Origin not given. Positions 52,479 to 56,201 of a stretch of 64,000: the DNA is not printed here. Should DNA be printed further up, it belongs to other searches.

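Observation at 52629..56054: Intact CheY-like receiver domain embedded inside a tandem HdrA-like flavoprotein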

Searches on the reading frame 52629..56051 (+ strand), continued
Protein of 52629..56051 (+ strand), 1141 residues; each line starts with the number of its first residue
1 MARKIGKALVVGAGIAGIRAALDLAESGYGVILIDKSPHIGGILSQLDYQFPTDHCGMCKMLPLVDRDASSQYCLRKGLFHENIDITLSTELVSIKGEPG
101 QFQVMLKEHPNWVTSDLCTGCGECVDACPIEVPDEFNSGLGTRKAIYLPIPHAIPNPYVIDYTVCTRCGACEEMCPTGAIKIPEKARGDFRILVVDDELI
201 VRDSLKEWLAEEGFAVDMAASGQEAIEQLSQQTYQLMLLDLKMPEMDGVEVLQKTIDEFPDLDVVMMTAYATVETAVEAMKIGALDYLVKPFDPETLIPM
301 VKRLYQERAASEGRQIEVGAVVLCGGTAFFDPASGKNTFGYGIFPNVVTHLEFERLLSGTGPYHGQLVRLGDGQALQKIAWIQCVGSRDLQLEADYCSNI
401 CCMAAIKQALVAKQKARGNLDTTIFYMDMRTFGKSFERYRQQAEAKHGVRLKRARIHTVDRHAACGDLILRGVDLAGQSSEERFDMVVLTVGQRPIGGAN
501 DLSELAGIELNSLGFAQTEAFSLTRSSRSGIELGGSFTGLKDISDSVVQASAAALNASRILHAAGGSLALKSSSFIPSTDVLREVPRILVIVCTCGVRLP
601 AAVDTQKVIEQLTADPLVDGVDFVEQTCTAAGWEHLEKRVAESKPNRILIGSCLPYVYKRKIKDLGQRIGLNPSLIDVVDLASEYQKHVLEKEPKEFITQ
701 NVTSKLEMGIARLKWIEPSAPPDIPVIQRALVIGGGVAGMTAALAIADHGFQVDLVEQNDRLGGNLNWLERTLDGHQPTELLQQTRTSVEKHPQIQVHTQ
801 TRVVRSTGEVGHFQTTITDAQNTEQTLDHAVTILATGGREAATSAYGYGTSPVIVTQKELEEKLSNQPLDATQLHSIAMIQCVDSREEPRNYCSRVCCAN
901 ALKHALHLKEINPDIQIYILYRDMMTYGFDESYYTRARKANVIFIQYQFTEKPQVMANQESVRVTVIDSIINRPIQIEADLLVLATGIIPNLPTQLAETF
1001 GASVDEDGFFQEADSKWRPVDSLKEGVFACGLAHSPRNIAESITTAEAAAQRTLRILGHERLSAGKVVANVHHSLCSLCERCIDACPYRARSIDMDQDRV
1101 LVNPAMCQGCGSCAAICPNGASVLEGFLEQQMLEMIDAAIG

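Call 82: predict_structure(alignment_id=A2)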
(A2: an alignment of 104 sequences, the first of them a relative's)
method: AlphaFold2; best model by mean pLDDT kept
length: 1141 residues; sequences in the alignment: 104
mean_pLDDT: 90.2   pTM: 0.88
mean pLDDT of the five models: 90.2, 89.7, 89.1, 87.5, 87.0
residues with pLDDT >= 90: 727; 70-90: 388; 50-70: 20; < 50: 6
segments of 3 or more residues with pLDDT < 50: 1-3
pLDDT, mean of each block of 10 residues (from residue 1): 72 96 93 93 87 83 78 81 90 93 89 83 91 91 92 82 87 87 75 95 93 92 95 95 89 94 91 84 90 86 77 85 94 91 95 93 92 95 91 87 93 92 93 88 94 93 92 90 97 92 94 95 96 93 94 97 79 59 91 84 91 94 88 91 94 80 85 89 73 87 92 86 88 98 97 97 92 93 97 98 93 96 96 97 94 95 87 95 92 92 96 97 89 95 93 94 93 94 96 95 94 93 93 95 98 92 82 91 82 85 81 88 84 87 76
secondary structure, 60 per line:
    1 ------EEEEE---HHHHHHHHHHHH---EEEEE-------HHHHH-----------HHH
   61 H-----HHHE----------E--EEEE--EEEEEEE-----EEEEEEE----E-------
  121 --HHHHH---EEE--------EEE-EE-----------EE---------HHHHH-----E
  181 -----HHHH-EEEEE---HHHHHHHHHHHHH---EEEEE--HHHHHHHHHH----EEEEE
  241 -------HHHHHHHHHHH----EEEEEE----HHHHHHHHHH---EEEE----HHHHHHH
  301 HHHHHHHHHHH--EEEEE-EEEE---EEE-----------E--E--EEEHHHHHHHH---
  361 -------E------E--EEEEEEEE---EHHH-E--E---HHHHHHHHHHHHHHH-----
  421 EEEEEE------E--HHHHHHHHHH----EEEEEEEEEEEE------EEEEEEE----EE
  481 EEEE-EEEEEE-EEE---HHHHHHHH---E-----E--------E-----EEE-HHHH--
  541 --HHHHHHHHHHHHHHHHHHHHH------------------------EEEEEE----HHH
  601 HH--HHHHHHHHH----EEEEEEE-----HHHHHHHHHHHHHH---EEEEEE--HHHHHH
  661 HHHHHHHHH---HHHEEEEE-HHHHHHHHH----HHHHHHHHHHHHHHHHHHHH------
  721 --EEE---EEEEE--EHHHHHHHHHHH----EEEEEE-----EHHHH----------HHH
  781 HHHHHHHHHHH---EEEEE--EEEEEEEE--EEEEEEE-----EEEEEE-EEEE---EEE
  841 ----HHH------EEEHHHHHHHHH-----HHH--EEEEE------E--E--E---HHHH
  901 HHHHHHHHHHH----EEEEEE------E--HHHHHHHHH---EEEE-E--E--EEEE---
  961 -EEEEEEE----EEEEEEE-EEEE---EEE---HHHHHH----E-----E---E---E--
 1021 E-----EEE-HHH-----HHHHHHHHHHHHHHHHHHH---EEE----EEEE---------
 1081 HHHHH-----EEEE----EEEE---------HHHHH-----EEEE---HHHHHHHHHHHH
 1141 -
elements in order (helices of 4 or more, strands of 3 or more residues): E7-11 H15-26 E30-34 H42-46 H58-61 E84-87 E90-96 E102-108 H123-127 E131-133 E142-144 H170-174 H186-189 E191-195 H199-211 E215-219 H222-231 E236-240 H248-258 E263-268 H273-282 E286-289 H294-311 E314-318 E320-323 E327-329 E347-349 H350-357 E378-385 H401-415 E421-426 H436-445 E450-461 E468-474 E479-484 E486-491 E493-495 H499-506 E531-533 H535-538 H543-563 E588-593 H598-602 H605-613 E618-624 H630-643 E647-652 H655-669 E676-680 H682-690 H695-714 E723-725 E729-733 H737-747 E752-757 H764-767 H778-791 E795-799 E802-809 E812-818 E824-829 E831-834 E838-840 E854-856 H857-865 E876-880 H897-911 E916-921 H931-939 E943-946 E954-957 E962-968 E973-979 E981-984 E988-990 H994-999 E1027-1029 H1039-1057 E1061-1063 E1068-1071 H1081-1085 E1091-1094 E1099-1102 H1112-1116 E1122-1125 H1129-1140

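Call 85: fold_search(model_id=the predicted structure, library=pdb)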
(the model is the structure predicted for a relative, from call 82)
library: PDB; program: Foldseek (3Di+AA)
matches with E <= 10: 1957; with E <= 0.001: 1102
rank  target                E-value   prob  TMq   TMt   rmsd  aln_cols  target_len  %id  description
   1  8rvy_A                3.5e-46  1.00  0.43  0.74   4.6       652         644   27  CryoEM structure of the Elp-Hdr complex of Methanothermobacter marburgensis state 1 (composite structure) (released 2025-05-14)
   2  5odc_A                9.9e-46  1.00  0.30  0.50  11.8       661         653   27  Heterodisulfide reductase / [NiFe]-hydrogenase complex from Methanothermococcus thermolithotrophicus at 2.3 A resoluti (released 2017-08-30)
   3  5odh_A                4.3e-45  1.00  0.30  0.50  12.0       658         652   27  Heterodisulfide reductase / [NiFe]-hydrogenase complex from Methanothermococcus thermolithotrophicus soaked with heter (released 2017-08-30)
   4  8rvu_A                5.4e-45  1.00  0.34  0.55   9.6       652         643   27  CryoEM structure of the Elp-Hdr complex of Methanothermobacter marburgensis state 2 (composite structure) (released 2025-05-14)
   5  7bkb_A                5.4e-45  1.00  0.33  0.52   9.5       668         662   24  Formate dehydrogenase - heterodisulfide reductase - formylmethanofuran dehydrogenase complex from Methanospirillum hun (released 2021-09-29)
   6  5odi_A                2.8e-44  1.00  0.30  0.50  11.8       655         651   27  Heterodisulfide reductase / [NiFe]-hydrogenase complex from Methanothermococcus thermolithotrophicus cocrystallized wi (released 2017-08-30)
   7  7bkd_A                3.9e-44  1.00  0.43  0.71   4.8       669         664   24  Formate dehydrogenase - heterodisulfide reductase - formylmethanofuran dehydrogenase complex from Methanospirillum hun (released 2021-09-29)
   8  8rwn_A                9.4e-40  1.00  0.36  0.93   3.9       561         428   30  CryoEM structure of the Hdr(ABC)2 subunits of the Elp-Hdr complex of Methanothermobacter marburgensis (released 2025-05-14)
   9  8rvu_a                9.9e-40  1.00  0.36  0.93   3.9       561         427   30  CryoEM structure of the Elp-Hdr complex of Methanothermobacter marburgensis state 2 (composite structure) (released 2025-05-14)
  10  7bke_A                1.5e-36  1.00  0.35  0.89   4.4       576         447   27  Formate dehydrogenase - heterodisulfide reductase - formylmethanofuran dehydrogenase complex from Methanospirillum hun (released 2021-09-29)
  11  7bkd_a                1.5e-34  1.00  0.35  0.88   4.5       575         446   27  Formate dehydrogenase - heterodisulfide reductase - formylmethanofuran dehydrogenase complex from Methanospirillum hun (released 2021-09-29)
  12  6tjr_A                8.3e-28  1.00  0.27  0.87   2.5       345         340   29  Structure of HdrA-like subunit from Hyphomicrobium denitrificans (released 2020-08-19)
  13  3cty_A                5.3e-16  1.00  0.22  0.71   4.9       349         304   17  Crystal structure of T. acidophilum thioredoxin reductase (released 2009-02-24)
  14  9n5v_A                1.7e-15  1.00  0.20  0.24  16.5       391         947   18  Structure of the NAD(H)-bound Thermococcus sibiricus NfnABC complex (released 2025-05-07)
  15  7a76_A                1.9e-15  1.00  0.21  0.62   5.7       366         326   13  Bacillithiol Disulfide Reductase Bdr (YpdA) from Bacillus cereus (released 2020-12-30)
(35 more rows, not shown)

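Call 92: find_encoding_contigs(protein=P0128, flank=10000, max_places=2)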
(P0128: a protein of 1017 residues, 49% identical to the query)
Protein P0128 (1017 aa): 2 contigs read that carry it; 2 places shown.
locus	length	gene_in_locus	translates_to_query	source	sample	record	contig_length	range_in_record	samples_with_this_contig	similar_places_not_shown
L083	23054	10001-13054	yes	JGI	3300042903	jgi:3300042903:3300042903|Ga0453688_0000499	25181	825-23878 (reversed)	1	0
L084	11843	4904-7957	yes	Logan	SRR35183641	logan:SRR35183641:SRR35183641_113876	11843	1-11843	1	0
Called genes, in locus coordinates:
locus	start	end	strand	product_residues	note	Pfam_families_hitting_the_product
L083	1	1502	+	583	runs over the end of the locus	PF00989:PAS, PF08448:PAS_4, PF13426:PAS_9, PF00989:PAS, PF08448:PAS_4, PF13426:PAS_9, PF00158:Sigma54_activat, PF14532:Sigma54_activ_2, +9 more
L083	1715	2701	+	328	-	PF00989:PAS, PF08448:PAS_4 (weak), PF13426:PAS_9, PF08447:PAS_3 (weak), PF00989:PAS, PF13188:PAS_8 (weak), PF13426:PAS_9, PF02954:HTH_8, +2 more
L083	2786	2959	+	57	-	-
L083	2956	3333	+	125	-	PF02579:Nitro_FeMo-Co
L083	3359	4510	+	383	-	PF12838:Fer4_7 (weak), PF13183:Fer4_8, PF13187:Fer4_9, PF13237:Fer4_10, PF13534:Fer4_17, PF02754:CCG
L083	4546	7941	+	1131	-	PF00890:FAD_binding_2 (weak), PF01266:DAO (weak), PF07992:Pyr_redox_2 (weak), PF12831:FAD_oxidored, PF14691:Fer4_20, PF07992:Pyr_redox_2, PF13450:NAD_binding_8, PF13738:Pyr_redox_3, +15 more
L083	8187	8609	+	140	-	PF02662:FlpD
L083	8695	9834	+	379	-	PF13534:Fer4_17 (faint), PF13237:Fer4_10 (faint), PF13183:Fer4_8 (weak), PF00037:Fer4 (weak)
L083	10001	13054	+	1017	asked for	PF12831:FAD_oxidored (weak), PF13187:Fer4_9, PF00890:FAD_binding_2, PF07992:Pyr_redox_2, PF12831:FAD_oxidored, PF13450:NAD_binding_8, PF12838:Fer4_7, PF13237:Fer4_10, +17 more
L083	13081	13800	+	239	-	PF12838:Fer4_7 (faint), PF13183:Fer4_8, PF13187:Fer4_9, PF13237:Fer4_10 (faint), PF13534:Fer4_17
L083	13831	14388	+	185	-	PF02754:CCG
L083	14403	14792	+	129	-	PF00072:Response_reg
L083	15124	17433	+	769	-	PF00672:HAMP (weak), PF13188:PAS_8 (faint), PF08448:PAS_4 (weak), PF00989:PAS, PF08448:PAS_4 (weak), PF13426:PAS_9, PF02518:HATPase_c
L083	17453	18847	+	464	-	PF00989:PAS, PF13188:PAS_8, PF08448:PAS_4, PF13426:PAS_9, PF00158:Sigma54_activat, PF14532:Sigma54_activ_2, PF25601:AAA_lid_14, PF02954:HTH_8, +1 more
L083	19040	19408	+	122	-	PF02579:Nitro_FeMo-Co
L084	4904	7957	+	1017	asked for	PF12831:FAD_oxidored (weak), PF13187:Fer4_9, PF00890:FAD_binding_2, PF07992:Pyr_redox_2, PF12831:FAD_oxidored, PF13450:NAD_binding_8, PF12838:Fer4_7, PF13237:Fer4_10, +17 more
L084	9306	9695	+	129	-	PF00072:Response_reg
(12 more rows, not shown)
